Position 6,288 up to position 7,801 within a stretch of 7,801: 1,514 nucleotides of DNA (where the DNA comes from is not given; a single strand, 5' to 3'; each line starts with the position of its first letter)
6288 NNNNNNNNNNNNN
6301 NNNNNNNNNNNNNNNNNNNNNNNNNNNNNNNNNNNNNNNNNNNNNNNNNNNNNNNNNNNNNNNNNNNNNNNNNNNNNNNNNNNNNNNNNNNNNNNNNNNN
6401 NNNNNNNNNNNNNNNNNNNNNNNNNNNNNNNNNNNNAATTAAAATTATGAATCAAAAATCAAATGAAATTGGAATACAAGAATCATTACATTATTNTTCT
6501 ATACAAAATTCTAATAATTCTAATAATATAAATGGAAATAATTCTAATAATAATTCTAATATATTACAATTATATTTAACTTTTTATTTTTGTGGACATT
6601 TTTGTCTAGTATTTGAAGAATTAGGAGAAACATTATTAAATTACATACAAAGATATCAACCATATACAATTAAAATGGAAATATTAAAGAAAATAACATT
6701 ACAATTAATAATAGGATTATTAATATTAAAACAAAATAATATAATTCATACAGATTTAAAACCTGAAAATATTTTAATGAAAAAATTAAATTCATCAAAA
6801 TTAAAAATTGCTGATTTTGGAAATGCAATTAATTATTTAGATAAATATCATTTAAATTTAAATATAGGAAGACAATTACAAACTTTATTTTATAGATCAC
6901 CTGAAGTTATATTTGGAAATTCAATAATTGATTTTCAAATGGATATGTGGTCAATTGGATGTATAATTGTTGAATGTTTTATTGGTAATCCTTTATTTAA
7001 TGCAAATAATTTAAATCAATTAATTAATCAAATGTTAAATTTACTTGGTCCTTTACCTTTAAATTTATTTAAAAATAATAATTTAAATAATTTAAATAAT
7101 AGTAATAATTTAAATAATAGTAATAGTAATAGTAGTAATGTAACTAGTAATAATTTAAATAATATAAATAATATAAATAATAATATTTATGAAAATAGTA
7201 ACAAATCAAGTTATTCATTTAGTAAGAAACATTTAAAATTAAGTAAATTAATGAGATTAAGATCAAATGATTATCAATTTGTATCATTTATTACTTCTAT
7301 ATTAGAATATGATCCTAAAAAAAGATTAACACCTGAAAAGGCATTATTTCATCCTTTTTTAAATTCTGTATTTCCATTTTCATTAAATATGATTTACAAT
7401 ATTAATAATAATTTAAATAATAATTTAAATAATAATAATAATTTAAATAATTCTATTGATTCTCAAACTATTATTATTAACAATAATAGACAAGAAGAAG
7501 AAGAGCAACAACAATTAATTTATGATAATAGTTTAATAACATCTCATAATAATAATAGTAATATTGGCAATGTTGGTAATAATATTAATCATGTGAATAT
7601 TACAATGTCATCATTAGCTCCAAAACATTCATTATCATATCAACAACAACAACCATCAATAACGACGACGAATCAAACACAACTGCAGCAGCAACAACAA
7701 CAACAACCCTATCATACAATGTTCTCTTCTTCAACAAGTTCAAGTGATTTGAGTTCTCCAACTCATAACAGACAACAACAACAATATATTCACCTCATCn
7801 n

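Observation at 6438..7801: DYRK-like kinase with unusual activation segment and Asn-rich insertions replacing conserved CMGC elements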

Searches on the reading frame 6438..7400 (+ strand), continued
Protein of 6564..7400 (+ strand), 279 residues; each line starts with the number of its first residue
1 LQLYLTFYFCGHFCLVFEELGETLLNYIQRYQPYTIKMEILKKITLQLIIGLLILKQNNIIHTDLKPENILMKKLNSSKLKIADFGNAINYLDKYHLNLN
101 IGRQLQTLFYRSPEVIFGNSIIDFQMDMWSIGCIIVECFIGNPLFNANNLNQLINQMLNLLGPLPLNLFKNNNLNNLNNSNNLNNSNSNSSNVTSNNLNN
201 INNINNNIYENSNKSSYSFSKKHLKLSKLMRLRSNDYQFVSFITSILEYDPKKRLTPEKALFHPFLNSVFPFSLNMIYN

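Call 56: list_cluster_members(proteins=[P0138, P0158, P0165, P0166, P0170, P0172, P0179, P0180, P0209, P0232])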
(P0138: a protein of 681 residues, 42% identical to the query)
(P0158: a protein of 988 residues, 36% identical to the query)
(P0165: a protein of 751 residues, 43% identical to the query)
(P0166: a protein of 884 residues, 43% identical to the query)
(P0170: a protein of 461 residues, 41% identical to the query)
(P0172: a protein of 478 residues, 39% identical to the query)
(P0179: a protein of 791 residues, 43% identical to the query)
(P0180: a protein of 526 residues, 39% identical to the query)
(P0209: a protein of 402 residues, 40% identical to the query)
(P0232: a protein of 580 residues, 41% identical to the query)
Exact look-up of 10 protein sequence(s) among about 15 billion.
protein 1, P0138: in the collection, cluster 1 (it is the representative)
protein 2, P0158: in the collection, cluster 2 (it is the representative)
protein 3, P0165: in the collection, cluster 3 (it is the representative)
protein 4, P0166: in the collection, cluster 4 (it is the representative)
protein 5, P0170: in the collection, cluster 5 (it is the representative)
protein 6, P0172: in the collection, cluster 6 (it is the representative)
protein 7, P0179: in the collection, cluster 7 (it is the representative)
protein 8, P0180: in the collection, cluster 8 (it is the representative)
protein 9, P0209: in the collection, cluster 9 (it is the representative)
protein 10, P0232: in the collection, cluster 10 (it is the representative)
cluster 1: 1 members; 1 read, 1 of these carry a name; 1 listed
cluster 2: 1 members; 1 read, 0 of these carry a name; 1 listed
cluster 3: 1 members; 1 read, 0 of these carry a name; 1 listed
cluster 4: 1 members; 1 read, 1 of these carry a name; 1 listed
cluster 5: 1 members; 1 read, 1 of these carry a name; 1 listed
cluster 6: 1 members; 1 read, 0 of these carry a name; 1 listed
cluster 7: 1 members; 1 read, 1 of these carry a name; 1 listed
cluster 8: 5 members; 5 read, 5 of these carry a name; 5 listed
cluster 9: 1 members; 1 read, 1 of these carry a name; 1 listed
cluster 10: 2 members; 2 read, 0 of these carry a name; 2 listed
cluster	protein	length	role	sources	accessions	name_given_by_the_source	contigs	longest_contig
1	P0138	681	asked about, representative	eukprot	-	GILK01010403.1.p1 GENE.GILK01010403.1~~GILK01010403.1.p1 ORF type:complete len:770 ...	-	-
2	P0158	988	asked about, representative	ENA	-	-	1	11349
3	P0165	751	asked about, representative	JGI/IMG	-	-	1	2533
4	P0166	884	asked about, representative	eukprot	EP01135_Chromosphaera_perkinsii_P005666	Nk52_evm3s357 gene=Nk52_evmTU3s357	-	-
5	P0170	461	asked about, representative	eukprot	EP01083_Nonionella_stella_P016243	45420_1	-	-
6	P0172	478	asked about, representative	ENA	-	-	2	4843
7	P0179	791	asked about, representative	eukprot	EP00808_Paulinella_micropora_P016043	g16522.t1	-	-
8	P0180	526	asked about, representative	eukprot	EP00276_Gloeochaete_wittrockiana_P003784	CAMPEP_0184644548 /NCGR_PEP_ID=MMETSP0308-20130426/1256_1 /TAXON_ID=38269 ...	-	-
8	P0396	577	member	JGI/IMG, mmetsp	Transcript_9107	Transcript_9107/g.14936 ORF Transcript_9107/g.14936 Transcript_9107/m.14936 type:complete ...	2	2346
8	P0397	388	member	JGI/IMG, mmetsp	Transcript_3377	Transcript_3377/g.5986 ORF Transcript_3377/g.5986 Transcript_3377/m.5986 type:complete ...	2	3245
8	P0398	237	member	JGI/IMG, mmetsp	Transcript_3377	Transcript_3377/g.5987 ORF Transcript_3377/g.5987 Transcript_3377/m.5987 type:complete ...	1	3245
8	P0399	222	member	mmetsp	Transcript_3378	Transcript_3378/g.5992 ORF Transcript_3378/g.5992 Transcript_3378/m.5992 type:complete ...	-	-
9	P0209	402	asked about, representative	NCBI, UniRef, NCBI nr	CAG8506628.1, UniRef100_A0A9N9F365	7371_t:CDS:2 [Diversispora eburnea] | 7371_t:CDS:1 n=1 Tax=Diversispora eburnea TaxID=1213867 RepID=A0A9N9F365_9GLOM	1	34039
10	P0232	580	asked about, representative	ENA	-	-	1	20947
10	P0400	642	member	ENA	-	-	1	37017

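Call 60: predict_structure(alignment_id=A3)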
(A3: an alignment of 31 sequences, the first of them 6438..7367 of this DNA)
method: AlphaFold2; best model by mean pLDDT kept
length: 310 residues; sequences in the alignment: 31
mean_pLDDT: 84.9   pTM: 0.84
mean pLDDT of the five models: 84.9, 84.1, 83.3, 82.4, 81.8
residues with pLDDT >= 90: 200; 70-90: 42; 50-70: 54; < 50: 14
segments of 3 or more residues with pLDDT < 50: 224-236
pLDDT, mean of each block of 10 residues (from residue 1): 94 94 85 65 96 97 96 84 96 96 96 94 95 77 80 93 89 97 96 95 90 58 48 48 59 57 90 82 97 96 93
secondary structure, 60 per line:
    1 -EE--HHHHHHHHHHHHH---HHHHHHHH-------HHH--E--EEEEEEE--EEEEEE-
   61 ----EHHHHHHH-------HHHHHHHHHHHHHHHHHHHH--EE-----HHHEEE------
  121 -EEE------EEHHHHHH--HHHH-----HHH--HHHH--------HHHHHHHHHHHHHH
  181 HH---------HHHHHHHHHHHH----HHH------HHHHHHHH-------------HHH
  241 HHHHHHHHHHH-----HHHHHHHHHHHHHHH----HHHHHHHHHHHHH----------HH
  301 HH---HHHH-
elements in order: H6-18 H22-29 E45-51 E54-59 H66-72 H80-99 E112-114 E122-124 H133-138 H141-144 H155-158 H167-182 H192-203 H217-224 H238-251 H257-271 H276-288 H299-302 H306-309

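Call 62: fold_search(model_id=the predicted structure, library=pdb)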
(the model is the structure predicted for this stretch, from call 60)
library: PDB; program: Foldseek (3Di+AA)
matches with E <= 10: 2000; with E <= 0.001: 1996
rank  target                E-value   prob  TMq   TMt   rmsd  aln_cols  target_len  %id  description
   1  4ijp_B                1.4e-15  1.00  0.70  0.65   6.2       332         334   23  Crystal Structure of Human PRPF4B kinase domain in complex with 4-{5-[(2-Chloro-pyridin-4-ylmethyl)-carbamoyl]-thiophe (released 2013-08-28)
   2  5lxc_A                1.7e-15  1.00  0.68  0.56   7.6       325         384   25  Crystal structure of DYRK2 in complex with EHT 5372 (Compound 1) (released 2016-10-26)
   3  6z55_B                1.9e-15  1.00  0.71  0.62   6.2       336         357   24  Crystal structure of CLK3 in complex with macrocycle ODS2004070 (released 2020-06-03)
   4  29mo                  2.1e-15  1.00  0.72  0.65   6.4       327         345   24  Crystal structure of human CLK3 in complex with AZ176 (released 2026-04-08)
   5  6k0j                  2.3e-15  1.00  0.73  0.69   6.9       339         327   23  The co-crystal structure of DYRK2 with a small molecule inhibitor (released 2019-11-20)
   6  5ztn_A                2.3e-15  1.00  0.72  0.57   6.2       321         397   25  The crystal structure of human DYRK2 in complex with Curcumin (released 2018-07-18)
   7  7akf                  2.5e-15  1.00  0.72  0.56   6.0       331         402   24  Structure of DYRK2 in complex with compound 50 (released 2021-05-26)
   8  7dg4                  2.5e-15  1.00  0.69  0.66   6.3       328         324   25  The co-crystal structure of DYRK2 with a small molecule inhibitor 6 (released 2021-11-10)
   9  6yti                  2.6e-15  1.00  0.73  0.68   6.2       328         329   23  CLK1 bound with ETH1610 (Cpd 17) (released 2020-07-15)
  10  8c3r_B                2.7e-15  1.00  0.68  0.61   8.1       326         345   26  Crystal structure of DYRK1A in complex with gossypin (released 2024-01-10)
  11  6hdp                  3.0e-15  1.00  0.73  0.55   6.0       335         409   23  Human DYRK2 bound to Scorzodihydrostilbene A (released 2019-08-28)
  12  4azf                  3.0e-15  1.00  0.73  0.56   7.2       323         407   24  Human DYRK2 in complex with Leucettine L41 (released 2012-09-05)
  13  9fpx_A                3.0e-15  1.00  0.67  0.62   8.1       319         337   26  Crystal structure of DYRK1A in complex with Curcumin (released 2025-06-25)
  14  4ifc_B                3.1e-15  1.00  0.70  0.66   6.2       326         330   23  Crystal Structure of ADP-bound Human PRPF4B kinase domain (released 2013-08-28)
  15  7dh3                  3.1e-15  1.00  0.68  0.65   7.3       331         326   24  The co-crystal structure of DYRK2 with a small molecule inhibitor 5 (released 2021-11-17)
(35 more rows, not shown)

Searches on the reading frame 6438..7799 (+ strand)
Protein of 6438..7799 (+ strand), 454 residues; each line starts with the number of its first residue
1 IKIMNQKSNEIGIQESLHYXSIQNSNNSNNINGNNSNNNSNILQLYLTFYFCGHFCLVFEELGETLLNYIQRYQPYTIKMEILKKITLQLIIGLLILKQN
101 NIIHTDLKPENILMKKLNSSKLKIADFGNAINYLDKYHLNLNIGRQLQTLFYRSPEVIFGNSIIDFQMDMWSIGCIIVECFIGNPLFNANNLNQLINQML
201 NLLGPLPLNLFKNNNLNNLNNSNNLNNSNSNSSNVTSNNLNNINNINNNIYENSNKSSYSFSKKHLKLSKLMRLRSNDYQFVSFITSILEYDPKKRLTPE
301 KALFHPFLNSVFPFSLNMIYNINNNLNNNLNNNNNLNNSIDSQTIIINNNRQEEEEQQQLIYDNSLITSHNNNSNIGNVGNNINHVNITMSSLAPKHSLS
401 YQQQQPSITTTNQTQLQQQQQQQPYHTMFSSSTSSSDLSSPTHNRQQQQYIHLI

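Call 7: search_protein_families(library=pfam, proteins=[window:6438-7799:+], max_evalue=0.01)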
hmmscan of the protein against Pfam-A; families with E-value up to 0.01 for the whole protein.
window:6438-7799:+ (454 aa): 3 families
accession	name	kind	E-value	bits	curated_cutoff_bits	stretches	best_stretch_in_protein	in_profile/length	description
PF00069.31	Pkinase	-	1.2e-37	130.2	31.7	1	28-308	46-263/263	Protein kinase domain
PF07714.23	PK_Tyr_Ser-Thr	-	6.3e-14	52.3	23.1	1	38-193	59-211/258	Protein tyrosine and serine/threonine kinase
PF14531.12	Kinase-like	-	0.0069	16.1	25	0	62-177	128-241/289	Kinase-like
